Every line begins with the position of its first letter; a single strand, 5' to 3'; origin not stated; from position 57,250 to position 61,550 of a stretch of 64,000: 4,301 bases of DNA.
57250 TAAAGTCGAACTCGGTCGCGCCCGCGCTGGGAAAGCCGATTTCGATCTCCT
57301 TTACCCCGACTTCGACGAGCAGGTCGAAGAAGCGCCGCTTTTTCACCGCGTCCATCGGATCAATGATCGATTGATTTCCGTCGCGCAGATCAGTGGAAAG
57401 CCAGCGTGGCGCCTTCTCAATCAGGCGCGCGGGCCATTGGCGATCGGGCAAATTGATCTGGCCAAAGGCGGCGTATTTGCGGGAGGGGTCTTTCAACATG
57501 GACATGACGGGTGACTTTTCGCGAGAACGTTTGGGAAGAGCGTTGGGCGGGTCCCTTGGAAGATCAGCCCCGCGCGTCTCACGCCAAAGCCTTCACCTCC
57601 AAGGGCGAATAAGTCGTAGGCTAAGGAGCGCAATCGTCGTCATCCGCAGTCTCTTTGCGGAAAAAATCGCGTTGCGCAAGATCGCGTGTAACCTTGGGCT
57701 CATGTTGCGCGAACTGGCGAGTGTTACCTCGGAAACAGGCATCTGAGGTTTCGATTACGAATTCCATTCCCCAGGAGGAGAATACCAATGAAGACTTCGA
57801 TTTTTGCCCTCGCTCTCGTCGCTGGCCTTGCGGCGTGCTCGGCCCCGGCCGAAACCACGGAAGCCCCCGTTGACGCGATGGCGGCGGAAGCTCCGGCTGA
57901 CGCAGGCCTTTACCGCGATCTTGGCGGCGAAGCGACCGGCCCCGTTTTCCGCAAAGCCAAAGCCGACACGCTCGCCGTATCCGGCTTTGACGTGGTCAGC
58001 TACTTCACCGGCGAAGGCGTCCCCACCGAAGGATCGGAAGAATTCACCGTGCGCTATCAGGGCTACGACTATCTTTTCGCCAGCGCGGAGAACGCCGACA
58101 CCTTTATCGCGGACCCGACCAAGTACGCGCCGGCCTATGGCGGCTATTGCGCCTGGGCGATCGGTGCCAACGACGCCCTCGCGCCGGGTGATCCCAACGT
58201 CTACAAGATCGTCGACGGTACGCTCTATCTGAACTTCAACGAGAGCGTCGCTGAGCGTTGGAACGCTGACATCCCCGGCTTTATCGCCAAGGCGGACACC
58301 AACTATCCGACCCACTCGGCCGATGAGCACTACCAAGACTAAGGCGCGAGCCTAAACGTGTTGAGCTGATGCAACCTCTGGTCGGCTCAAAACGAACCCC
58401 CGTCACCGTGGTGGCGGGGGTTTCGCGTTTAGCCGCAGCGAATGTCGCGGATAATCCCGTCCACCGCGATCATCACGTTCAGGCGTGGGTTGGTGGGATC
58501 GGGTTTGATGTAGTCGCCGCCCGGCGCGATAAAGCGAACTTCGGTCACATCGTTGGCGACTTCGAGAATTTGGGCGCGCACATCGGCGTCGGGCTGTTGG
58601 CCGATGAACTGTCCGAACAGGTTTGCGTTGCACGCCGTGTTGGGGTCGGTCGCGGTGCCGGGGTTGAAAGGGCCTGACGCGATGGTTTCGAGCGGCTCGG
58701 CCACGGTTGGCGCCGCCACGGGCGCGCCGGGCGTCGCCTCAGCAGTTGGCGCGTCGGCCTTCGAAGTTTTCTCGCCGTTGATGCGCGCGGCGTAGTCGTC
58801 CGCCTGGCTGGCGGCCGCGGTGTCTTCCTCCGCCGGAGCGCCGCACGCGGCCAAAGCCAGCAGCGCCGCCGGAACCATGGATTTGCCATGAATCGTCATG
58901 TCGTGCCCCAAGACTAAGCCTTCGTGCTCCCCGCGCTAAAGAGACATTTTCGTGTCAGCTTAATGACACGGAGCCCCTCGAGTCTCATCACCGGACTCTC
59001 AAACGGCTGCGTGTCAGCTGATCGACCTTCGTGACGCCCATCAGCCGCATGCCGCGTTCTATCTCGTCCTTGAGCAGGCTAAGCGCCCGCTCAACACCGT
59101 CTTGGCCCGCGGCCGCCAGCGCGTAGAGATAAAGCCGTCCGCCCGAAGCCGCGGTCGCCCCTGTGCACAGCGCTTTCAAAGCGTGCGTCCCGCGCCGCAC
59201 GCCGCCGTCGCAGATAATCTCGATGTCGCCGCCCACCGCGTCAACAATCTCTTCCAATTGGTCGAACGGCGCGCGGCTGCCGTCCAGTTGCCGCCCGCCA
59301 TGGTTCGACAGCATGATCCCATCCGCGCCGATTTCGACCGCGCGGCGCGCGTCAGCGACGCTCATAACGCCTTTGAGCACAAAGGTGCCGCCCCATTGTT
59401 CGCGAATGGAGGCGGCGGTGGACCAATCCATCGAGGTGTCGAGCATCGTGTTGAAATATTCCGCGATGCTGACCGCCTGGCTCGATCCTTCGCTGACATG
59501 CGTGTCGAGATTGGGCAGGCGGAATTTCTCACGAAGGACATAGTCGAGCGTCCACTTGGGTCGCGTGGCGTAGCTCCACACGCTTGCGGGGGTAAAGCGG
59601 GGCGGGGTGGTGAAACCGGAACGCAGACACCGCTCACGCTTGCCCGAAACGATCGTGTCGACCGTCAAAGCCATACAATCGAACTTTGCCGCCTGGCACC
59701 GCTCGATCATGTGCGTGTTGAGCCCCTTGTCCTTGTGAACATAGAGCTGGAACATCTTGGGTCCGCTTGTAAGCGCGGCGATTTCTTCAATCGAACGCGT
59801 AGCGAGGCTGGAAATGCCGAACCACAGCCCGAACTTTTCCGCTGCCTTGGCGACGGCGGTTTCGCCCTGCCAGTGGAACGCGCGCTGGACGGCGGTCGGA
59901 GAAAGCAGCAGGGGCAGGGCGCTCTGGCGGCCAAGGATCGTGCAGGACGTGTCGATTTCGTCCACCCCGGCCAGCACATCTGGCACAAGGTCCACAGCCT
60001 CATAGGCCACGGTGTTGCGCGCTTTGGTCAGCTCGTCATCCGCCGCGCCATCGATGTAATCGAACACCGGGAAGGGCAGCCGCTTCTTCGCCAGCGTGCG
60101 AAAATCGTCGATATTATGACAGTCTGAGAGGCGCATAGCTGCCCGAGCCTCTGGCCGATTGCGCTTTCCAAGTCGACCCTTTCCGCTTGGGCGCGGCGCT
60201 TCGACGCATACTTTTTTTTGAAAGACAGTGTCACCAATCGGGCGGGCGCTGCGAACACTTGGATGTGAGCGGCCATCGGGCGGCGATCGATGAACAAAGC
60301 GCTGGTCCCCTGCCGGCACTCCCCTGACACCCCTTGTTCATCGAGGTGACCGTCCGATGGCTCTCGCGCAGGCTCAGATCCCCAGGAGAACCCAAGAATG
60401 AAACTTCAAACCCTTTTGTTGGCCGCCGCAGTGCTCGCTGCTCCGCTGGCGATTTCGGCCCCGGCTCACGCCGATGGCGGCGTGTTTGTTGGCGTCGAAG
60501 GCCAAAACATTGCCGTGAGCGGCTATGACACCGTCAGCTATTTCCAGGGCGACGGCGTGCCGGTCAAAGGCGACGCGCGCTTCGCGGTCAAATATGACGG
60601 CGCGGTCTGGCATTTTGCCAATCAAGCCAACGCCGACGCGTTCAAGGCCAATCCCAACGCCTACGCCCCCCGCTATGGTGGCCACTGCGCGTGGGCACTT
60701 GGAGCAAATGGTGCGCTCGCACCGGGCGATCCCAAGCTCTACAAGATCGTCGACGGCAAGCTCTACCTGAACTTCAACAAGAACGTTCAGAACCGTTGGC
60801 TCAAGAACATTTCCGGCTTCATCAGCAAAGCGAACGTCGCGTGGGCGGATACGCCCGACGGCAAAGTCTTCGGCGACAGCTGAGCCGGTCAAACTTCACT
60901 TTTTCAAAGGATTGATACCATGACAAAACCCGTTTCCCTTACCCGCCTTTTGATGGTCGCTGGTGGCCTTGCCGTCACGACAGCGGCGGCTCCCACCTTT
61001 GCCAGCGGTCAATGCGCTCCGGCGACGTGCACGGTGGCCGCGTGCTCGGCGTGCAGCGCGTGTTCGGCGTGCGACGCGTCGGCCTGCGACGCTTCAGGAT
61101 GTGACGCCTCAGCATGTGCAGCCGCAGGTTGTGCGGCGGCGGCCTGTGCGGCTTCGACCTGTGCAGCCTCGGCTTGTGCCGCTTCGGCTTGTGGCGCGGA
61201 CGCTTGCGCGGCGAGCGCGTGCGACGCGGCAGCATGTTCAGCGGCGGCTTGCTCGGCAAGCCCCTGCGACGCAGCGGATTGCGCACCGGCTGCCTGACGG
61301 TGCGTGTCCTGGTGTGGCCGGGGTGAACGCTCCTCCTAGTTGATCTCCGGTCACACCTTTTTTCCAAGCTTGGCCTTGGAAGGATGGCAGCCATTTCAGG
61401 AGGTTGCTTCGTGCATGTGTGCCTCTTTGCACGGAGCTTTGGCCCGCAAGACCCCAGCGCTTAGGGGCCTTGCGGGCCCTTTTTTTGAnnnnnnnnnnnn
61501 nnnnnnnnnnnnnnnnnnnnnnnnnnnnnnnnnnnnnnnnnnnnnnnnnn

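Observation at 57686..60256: Matching ECF promoters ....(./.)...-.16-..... before both YHS paralogs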

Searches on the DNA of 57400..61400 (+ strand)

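Call 26: search_rna_families(source=window, start=57400, end=61400, threshold=evalue, max_evalue=5)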
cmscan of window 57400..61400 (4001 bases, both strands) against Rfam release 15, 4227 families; matches with E-value up to 5: 0.
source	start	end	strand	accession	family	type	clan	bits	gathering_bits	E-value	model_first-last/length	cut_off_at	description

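Call 69: build_rna_model(alignment_id=A1, structure=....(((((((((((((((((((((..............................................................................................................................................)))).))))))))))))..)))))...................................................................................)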
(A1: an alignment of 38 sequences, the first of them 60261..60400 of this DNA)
Model R1 built from alignment A1 (38 sequences, 274 columns); structure: as given.
model positions 137; base pairs 21; branch points 0; effective number of sequences 7.86; information 0.59 bits per position. Calibrated on 0.2 Mb of random sequence (short: E-values are rough).
structure used (alignment columns):
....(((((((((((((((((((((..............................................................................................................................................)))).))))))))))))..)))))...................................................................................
